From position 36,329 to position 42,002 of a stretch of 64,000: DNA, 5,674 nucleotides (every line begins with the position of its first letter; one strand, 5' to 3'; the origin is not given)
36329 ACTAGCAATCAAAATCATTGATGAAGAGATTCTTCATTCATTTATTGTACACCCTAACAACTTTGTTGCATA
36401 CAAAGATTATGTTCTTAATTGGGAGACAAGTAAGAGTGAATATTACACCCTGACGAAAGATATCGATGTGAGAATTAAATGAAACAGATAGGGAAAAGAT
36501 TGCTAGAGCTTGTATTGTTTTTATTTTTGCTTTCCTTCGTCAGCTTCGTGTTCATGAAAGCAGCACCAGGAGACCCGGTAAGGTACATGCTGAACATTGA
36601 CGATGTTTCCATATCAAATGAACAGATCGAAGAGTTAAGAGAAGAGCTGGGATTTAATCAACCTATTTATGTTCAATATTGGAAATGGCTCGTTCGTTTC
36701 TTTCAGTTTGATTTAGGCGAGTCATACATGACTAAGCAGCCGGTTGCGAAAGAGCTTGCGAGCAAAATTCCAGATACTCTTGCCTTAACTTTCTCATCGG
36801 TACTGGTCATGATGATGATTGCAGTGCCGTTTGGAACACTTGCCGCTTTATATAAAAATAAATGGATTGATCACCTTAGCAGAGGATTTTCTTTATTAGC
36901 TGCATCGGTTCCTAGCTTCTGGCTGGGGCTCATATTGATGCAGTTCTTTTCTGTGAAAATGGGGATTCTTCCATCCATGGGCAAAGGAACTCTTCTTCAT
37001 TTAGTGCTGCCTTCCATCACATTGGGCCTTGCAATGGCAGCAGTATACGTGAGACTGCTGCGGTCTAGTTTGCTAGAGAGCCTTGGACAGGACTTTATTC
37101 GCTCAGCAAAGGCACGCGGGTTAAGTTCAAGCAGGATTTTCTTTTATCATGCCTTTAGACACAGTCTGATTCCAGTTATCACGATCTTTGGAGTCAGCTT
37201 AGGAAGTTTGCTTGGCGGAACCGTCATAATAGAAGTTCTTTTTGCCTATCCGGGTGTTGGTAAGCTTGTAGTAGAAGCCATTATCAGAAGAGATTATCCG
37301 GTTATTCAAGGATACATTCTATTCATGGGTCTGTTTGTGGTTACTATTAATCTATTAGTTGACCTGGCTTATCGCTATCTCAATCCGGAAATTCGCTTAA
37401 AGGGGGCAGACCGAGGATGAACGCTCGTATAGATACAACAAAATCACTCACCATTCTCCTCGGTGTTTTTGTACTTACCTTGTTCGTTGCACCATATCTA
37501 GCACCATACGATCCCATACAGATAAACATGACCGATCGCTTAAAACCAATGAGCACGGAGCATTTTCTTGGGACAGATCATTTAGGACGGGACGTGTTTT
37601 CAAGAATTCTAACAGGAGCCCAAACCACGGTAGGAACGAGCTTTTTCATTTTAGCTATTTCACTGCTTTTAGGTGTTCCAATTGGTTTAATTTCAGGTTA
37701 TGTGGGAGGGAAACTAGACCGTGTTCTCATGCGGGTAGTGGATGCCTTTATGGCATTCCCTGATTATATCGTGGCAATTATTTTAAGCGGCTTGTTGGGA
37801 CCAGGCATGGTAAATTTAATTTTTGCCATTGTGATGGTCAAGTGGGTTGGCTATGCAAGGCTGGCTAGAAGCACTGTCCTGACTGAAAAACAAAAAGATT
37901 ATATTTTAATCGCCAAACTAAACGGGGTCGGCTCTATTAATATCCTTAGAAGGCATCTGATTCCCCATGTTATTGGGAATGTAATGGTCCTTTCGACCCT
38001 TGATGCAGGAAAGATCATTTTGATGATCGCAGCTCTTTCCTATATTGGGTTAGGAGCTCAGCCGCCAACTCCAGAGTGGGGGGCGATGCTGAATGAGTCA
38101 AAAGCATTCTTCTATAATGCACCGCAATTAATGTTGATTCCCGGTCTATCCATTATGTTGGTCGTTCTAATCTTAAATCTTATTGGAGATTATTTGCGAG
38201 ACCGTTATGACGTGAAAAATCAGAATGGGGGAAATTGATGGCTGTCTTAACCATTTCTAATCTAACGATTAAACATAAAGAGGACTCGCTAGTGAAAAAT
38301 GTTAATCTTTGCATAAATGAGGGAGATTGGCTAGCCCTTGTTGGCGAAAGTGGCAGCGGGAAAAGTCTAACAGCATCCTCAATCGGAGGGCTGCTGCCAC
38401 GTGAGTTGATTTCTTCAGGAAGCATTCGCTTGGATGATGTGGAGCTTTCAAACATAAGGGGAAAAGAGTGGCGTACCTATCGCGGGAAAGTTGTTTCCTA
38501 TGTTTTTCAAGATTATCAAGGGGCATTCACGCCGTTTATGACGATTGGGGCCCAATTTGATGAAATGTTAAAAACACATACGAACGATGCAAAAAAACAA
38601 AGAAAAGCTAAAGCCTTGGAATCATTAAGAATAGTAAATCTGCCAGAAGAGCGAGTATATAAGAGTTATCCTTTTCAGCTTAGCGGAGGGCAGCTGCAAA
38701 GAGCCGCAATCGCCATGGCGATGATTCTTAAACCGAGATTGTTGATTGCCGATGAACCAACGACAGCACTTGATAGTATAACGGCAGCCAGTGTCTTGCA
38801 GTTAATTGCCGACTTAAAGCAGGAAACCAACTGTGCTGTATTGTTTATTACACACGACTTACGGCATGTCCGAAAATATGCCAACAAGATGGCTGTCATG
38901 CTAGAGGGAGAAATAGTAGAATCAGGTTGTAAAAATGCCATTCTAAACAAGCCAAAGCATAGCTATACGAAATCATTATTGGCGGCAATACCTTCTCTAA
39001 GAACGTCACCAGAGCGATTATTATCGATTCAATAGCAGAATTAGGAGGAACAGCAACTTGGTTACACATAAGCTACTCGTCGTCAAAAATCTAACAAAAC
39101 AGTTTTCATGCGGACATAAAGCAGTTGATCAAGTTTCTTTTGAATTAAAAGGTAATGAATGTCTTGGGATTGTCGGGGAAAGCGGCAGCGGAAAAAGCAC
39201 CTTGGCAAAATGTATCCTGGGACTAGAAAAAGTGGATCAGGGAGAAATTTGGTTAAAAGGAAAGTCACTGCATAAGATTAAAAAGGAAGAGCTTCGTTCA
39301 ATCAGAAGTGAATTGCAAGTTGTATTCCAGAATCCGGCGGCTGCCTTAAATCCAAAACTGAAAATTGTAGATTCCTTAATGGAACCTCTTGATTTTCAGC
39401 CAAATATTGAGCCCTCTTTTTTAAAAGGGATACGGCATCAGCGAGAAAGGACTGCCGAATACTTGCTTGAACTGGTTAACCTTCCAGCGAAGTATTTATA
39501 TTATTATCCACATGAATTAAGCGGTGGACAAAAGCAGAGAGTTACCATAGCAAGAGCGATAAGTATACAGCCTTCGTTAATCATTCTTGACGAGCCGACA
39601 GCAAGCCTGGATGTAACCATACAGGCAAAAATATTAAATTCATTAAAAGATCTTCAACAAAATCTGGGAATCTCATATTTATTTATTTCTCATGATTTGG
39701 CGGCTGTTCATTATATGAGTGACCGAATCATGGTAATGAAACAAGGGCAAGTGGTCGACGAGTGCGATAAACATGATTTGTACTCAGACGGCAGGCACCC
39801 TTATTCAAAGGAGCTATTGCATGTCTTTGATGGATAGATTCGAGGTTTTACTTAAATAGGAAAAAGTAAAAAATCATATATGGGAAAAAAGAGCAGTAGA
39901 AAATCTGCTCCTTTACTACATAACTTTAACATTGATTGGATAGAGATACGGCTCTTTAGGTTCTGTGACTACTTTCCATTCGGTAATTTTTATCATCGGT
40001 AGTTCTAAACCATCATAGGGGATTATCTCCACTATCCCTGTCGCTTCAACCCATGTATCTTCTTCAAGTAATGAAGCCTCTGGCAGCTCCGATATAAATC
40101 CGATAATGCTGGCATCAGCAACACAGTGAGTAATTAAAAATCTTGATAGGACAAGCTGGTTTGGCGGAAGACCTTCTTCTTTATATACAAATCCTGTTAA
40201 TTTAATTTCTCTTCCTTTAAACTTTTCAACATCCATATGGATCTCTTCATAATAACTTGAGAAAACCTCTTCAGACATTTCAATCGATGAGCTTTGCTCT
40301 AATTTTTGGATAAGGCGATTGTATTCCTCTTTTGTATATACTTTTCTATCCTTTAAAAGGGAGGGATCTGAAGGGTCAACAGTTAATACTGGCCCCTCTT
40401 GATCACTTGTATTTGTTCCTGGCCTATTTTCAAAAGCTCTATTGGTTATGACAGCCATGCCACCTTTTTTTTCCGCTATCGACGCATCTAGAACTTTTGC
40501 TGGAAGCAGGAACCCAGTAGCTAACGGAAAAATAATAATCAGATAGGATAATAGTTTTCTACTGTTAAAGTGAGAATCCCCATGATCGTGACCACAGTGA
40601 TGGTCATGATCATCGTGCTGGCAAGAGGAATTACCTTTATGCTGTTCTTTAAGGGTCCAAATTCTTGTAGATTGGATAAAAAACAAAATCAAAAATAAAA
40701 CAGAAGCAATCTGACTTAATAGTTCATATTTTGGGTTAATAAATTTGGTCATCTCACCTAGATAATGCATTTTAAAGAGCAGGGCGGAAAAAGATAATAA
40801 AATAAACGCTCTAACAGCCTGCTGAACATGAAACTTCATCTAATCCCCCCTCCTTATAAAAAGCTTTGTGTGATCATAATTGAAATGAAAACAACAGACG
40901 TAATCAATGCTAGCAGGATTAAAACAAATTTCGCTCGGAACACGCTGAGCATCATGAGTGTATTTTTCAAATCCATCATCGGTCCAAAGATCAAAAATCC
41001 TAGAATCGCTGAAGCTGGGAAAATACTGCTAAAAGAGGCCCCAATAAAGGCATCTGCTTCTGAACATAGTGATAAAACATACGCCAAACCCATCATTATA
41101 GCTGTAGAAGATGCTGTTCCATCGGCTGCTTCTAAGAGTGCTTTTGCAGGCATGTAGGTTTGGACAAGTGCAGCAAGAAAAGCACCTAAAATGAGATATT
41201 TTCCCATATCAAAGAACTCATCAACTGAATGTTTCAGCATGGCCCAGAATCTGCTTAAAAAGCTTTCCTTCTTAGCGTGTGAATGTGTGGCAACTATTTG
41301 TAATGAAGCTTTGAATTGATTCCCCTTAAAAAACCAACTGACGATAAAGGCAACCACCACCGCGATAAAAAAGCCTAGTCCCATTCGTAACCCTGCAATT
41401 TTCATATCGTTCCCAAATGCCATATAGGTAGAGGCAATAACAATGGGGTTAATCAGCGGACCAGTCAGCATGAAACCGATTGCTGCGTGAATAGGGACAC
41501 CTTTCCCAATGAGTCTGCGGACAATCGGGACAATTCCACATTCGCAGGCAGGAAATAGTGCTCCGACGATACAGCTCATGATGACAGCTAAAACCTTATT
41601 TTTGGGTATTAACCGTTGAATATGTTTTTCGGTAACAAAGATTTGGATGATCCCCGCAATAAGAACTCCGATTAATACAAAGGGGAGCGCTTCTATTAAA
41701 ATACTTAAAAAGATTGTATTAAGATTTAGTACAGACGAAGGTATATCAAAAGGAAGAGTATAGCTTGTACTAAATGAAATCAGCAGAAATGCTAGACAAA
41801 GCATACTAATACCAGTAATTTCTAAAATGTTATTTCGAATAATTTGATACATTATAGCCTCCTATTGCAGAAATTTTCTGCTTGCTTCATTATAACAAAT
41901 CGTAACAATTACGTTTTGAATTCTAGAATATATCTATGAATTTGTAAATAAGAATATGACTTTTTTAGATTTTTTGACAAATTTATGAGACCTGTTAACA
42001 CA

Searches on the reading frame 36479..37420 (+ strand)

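Call 80: search_protein_families(library=pfam, proteins=[window:36479-37420:+], max_evalue=0.00001)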
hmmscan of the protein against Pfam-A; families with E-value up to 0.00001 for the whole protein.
window:36479-37420:+ (313 aa): 2 families
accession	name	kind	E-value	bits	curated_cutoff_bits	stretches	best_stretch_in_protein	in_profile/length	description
PF00528.27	BPD_transp_1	-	2.7e-47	161.3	26.4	1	115-306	1-183/184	Binding-protein-dependent transport system inner membrane component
PF19300.4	BPD_transp_1_N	-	4.1e-13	49.9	23.8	1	4-104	5-114/114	Binding-prot-dependent transport system membrane comp, N-term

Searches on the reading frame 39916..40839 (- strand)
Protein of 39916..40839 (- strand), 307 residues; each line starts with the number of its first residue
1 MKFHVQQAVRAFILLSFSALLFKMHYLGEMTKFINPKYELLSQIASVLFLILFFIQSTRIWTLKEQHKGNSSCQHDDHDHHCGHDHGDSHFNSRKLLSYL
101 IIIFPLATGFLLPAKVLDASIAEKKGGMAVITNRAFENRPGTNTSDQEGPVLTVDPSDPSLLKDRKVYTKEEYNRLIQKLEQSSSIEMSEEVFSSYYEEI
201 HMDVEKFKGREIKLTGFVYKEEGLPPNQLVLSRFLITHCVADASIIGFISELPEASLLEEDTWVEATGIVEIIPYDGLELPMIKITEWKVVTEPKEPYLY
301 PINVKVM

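Call 80: search_protein_families(library=pfam, proteins=[window:39916-40839:-], max_evalue=0.00001)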
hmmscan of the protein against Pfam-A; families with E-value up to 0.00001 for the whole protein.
window:39916-40839:- (307 aa): 2 families
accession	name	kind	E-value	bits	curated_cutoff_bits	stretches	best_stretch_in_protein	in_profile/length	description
PF21537.2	DUF1980_C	-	4.1e-40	137.1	25.9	1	169-301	7-141/141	DUF1980 C-terminal domain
PF09323.15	DUF1980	-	1.3e-30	106.5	25.9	1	9-127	1-109/110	DUF1980 N-terminal domain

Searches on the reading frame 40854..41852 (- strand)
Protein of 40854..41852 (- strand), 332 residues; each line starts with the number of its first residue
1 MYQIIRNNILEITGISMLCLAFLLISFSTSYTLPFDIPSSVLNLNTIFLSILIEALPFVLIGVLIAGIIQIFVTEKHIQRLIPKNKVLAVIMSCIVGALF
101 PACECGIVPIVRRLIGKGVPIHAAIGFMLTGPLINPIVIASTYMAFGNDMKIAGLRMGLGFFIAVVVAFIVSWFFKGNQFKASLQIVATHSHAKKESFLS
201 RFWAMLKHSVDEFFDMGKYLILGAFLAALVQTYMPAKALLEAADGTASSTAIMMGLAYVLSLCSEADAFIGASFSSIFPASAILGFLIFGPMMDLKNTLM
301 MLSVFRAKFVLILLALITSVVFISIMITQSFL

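Call 80: search_protein_families(library=pfam, proteins=[window:40854-41852:-], max_evalue=0.00001)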
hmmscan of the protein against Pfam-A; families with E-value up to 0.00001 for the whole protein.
window:40854-41852:- (332 aa): 1 family
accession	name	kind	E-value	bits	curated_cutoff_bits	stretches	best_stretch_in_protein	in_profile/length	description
PF03773.19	ArsP_1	-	3e-72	243.7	32.3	1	43-329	4-293/294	Predicted permease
